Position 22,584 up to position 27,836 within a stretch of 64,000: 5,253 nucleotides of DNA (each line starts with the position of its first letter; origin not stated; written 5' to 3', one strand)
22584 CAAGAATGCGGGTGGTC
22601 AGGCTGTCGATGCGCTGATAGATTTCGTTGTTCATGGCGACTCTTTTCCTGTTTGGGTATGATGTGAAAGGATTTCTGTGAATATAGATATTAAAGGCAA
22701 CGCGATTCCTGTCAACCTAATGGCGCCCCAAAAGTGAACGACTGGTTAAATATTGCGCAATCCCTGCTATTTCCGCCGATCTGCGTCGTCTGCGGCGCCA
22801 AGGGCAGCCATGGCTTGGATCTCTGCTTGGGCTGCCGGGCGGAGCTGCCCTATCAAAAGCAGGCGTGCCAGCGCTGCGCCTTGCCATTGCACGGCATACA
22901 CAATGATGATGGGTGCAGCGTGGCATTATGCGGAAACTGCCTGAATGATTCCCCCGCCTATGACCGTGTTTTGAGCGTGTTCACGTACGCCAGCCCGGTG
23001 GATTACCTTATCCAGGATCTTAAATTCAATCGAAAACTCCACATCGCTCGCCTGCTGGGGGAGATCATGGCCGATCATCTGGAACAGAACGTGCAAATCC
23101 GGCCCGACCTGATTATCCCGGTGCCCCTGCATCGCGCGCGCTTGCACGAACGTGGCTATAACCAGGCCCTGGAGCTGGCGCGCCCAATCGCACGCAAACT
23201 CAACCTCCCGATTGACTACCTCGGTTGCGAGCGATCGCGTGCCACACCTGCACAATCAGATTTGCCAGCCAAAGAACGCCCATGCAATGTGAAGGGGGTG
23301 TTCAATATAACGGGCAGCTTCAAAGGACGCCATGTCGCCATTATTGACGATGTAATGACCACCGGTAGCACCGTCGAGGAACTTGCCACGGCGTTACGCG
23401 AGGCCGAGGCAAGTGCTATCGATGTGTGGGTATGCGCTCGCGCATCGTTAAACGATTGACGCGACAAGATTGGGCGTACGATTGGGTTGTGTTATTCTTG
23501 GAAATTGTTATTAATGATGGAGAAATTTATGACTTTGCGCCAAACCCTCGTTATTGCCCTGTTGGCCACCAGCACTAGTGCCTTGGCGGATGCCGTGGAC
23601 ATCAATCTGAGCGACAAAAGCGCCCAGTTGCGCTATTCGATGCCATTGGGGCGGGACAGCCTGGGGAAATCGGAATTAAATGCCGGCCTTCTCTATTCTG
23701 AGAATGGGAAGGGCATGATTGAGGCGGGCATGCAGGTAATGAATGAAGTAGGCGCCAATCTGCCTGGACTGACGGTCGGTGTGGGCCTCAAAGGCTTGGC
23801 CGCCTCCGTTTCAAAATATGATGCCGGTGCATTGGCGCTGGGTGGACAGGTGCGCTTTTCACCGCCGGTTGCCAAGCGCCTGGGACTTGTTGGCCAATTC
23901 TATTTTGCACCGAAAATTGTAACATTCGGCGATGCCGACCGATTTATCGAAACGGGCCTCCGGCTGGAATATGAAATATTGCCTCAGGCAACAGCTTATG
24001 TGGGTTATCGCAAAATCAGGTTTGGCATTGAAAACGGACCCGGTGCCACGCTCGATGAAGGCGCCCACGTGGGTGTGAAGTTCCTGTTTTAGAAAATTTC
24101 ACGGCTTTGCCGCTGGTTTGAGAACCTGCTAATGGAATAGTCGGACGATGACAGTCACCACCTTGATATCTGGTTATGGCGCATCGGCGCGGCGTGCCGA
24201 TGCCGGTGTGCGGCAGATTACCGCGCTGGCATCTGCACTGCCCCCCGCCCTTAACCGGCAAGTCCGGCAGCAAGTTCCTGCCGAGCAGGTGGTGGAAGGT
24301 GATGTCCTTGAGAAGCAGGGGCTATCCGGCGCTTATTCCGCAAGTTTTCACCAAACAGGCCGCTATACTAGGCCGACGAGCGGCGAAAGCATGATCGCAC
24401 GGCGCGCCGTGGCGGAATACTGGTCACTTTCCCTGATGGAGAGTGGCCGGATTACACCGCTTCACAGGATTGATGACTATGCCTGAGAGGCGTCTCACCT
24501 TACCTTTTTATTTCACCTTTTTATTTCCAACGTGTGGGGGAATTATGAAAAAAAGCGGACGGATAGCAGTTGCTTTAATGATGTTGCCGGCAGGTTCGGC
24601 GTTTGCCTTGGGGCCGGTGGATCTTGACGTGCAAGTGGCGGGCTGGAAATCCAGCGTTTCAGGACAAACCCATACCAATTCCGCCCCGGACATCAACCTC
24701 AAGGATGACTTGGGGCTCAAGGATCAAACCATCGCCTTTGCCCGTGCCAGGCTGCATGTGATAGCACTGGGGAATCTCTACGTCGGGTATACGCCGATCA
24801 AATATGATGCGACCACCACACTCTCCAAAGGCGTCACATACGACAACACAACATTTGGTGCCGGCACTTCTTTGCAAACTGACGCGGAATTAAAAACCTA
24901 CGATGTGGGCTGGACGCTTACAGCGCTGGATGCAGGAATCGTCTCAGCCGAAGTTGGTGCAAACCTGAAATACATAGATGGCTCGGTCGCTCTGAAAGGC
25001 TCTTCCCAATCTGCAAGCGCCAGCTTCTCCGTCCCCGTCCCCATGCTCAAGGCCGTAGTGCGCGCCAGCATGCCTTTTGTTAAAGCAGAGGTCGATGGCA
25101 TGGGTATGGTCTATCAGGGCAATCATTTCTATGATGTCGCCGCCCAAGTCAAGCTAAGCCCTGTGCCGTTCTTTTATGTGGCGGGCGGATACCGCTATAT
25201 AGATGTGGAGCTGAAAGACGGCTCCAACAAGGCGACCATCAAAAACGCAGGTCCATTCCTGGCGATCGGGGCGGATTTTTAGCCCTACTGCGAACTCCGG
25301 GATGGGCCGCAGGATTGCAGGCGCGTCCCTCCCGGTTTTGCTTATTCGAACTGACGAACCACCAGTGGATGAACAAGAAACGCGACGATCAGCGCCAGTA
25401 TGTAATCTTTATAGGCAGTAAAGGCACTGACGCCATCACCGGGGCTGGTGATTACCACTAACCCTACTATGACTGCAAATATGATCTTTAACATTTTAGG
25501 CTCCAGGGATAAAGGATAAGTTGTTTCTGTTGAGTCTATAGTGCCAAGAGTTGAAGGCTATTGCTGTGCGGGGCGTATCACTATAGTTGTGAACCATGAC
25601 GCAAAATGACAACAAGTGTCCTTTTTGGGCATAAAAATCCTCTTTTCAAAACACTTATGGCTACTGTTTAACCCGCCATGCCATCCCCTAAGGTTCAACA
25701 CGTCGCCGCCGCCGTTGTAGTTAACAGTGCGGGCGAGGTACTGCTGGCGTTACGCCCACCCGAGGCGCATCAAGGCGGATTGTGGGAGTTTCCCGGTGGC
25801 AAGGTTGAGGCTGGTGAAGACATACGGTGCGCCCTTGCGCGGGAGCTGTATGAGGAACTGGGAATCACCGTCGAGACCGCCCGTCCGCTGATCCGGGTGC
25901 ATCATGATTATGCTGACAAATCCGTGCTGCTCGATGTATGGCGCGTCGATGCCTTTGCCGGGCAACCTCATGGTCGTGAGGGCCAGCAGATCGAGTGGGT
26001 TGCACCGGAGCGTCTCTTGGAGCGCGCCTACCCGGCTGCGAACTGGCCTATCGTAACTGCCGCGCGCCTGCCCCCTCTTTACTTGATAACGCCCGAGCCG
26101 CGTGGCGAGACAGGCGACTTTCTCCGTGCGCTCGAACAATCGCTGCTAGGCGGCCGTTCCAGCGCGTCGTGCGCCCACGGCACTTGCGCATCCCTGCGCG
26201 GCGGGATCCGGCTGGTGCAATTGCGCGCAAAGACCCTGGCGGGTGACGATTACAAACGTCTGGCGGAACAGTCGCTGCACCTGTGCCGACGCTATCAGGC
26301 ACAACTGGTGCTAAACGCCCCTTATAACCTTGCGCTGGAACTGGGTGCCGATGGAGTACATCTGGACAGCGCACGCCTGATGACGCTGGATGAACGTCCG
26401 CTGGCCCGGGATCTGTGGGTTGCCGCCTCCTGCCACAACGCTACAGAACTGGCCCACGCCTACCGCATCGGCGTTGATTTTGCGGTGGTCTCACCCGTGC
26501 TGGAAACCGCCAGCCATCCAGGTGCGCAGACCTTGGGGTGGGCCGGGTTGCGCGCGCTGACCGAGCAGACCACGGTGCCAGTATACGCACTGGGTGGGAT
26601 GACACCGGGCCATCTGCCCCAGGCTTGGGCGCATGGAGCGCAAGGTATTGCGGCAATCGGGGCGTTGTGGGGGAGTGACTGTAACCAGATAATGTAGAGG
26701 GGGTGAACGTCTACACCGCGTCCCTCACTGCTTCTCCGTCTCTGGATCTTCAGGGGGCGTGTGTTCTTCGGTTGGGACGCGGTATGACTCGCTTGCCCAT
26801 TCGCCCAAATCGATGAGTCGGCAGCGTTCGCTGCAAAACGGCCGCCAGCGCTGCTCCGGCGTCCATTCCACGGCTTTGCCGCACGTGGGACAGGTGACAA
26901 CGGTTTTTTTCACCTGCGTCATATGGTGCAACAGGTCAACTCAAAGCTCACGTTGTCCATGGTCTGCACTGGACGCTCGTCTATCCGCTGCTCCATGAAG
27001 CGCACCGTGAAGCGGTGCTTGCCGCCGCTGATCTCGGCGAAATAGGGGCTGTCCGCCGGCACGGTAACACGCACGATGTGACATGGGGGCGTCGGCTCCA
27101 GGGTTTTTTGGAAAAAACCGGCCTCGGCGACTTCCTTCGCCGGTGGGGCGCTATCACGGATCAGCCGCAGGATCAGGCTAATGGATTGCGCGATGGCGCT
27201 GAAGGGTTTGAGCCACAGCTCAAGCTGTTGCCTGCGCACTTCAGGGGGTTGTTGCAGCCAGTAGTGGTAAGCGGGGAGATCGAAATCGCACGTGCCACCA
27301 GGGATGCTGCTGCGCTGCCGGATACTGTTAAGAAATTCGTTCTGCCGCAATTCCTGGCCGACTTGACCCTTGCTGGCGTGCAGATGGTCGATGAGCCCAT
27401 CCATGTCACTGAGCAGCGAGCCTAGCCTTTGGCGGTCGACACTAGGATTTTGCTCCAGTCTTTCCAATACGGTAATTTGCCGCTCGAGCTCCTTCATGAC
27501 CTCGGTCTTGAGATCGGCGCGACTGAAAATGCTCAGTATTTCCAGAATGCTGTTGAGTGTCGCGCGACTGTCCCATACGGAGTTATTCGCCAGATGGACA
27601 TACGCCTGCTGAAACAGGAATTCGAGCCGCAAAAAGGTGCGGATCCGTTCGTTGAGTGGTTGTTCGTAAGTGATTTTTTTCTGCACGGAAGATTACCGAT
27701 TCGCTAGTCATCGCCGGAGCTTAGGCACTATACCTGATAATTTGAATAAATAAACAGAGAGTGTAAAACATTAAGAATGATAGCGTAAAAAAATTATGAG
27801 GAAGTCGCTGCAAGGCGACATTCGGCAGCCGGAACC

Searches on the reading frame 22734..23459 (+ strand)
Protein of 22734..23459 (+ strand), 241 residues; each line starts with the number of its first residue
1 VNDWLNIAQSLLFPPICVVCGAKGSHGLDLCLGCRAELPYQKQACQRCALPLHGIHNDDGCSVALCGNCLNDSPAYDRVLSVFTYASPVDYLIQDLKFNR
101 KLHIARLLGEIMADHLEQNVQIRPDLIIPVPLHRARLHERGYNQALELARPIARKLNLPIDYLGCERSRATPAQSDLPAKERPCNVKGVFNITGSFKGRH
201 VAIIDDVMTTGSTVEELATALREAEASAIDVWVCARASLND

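Call 28: search_protein_families(library=pfam, proteins=[window:22734-23459:+], max_evalue=0.001)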
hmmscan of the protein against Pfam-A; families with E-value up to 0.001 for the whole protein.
window:22734-23459:+ (241 aa): 2 families
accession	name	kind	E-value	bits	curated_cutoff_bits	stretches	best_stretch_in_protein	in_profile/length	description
PF18912.6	DZR_2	-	1.8e-11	44.1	27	1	10-70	3-56/56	Double zinc ribbon domain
PF00156.33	Pribosyltran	-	1.2e-09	38.2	26.3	1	144-233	39-122/158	Phosphoribosyl transferase domain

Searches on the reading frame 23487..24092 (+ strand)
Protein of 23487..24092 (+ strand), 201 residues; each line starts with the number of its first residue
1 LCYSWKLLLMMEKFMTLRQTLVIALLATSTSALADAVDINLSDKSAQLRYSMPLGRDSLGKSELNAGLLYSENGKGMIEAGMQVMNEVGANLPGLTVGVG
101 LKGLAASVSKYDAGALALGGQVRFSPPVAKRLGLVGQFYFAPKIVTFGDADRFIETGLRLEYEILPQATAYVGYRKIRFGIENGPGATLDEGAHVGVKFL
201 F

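Call 28: search_protein_families(library=pfam, proteins=[window:23487-24092:+], max_evalue=0.001)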
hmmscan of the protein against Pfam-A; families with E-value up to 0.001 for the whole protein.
window:23487-24092:+ (201 aa): 1 family
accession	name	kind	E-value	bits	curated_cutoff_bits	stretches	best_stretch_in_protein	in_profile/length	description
PF07437.17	YfaZ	-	1.9e-16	60.6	23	1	21-201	8-180/180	YfaZ precursor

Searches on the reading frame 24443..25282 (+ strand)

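Call 28: search_protein_families(library=pfam, proteins=[window:24443-25282:+], max_evalue=0.001)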
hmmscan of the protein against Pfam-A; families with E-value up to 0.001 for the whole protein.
window:24443-25282:+ (279 aa): 1 family
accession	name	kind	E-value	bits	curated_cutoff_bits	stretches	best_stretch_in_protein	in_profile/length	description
PF07437.17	YfaZ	-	4.8e-05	23.5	23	1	152-277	61-178/180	YfaZ precursor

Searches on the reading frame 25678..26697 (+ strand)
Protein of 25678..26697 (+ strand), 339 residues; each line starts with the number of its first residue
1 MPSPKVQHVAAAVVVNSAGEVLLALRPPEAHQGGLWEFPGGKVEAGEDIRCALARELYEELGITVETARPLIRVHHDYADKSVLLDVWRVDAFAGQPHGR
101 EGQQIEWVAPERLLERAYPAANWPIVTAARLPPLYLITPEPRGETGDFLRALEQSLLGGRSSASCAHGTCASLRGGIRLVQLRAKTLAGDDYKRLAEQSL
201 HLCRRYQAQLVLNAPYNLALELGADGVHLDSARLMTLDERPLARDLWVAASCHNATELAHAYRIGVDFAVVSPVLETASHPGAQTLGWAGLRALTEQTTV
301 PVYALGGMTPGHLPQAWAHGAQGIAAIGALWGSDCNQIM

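Call 28: search_protein_families(library=pfam, proteins=[window:25678-26697:+], max_evalue=0.001)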
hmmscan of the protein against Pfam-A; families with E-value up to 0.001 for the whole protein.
window:25678-26697:+ (339 aa): 4 families
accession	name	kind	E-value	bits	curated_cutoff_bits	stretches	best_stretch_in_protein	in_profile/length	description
PF02581.23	TMP-TENI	-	1.8e-43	148.5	27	1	171-330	20-180/180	Thiamine monophosphate synthase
PF14815.12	NUDIX_4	-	9.6e-24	83.8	35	1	11-127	2-112/113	NUDIX domain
PF00293.34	NUDIX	-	5.2e-19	69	21.1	1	9-123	4-128/134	NUDIX domain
PF22327.2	Nudt16-like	-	0.00077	19.9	27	0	34-68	33-68/161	U8 snoRNA-decapping enzyme-like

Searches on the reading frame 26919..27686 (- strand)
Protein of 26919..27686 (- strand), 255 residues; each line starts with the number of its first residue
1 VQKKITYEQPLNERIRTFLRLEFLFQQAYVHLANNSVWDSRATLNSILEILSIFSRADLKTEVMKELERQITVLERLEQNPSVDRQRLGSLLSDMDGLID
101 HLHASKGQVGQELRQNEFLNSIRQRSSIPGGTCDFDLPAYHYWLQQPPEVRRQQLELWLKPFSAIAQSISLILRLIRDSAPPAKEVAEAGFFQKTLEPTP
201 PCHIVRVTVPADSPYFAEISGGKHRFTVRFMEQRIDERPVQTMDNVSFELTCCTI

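Call 28: search_protein_families(library=pfam, proteins=[window:26919-27686:-], max_evalue=0.001)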
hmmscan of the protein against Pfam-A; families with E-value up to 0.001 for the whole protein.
window:26919-27686:- (255 aa): 1 family
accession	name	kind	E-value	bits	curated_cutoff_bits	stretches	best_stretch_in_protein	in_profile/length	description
PF07072.16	ZapD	-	1.1e-80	270.8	27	1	19-229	1-210/210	Cell division protein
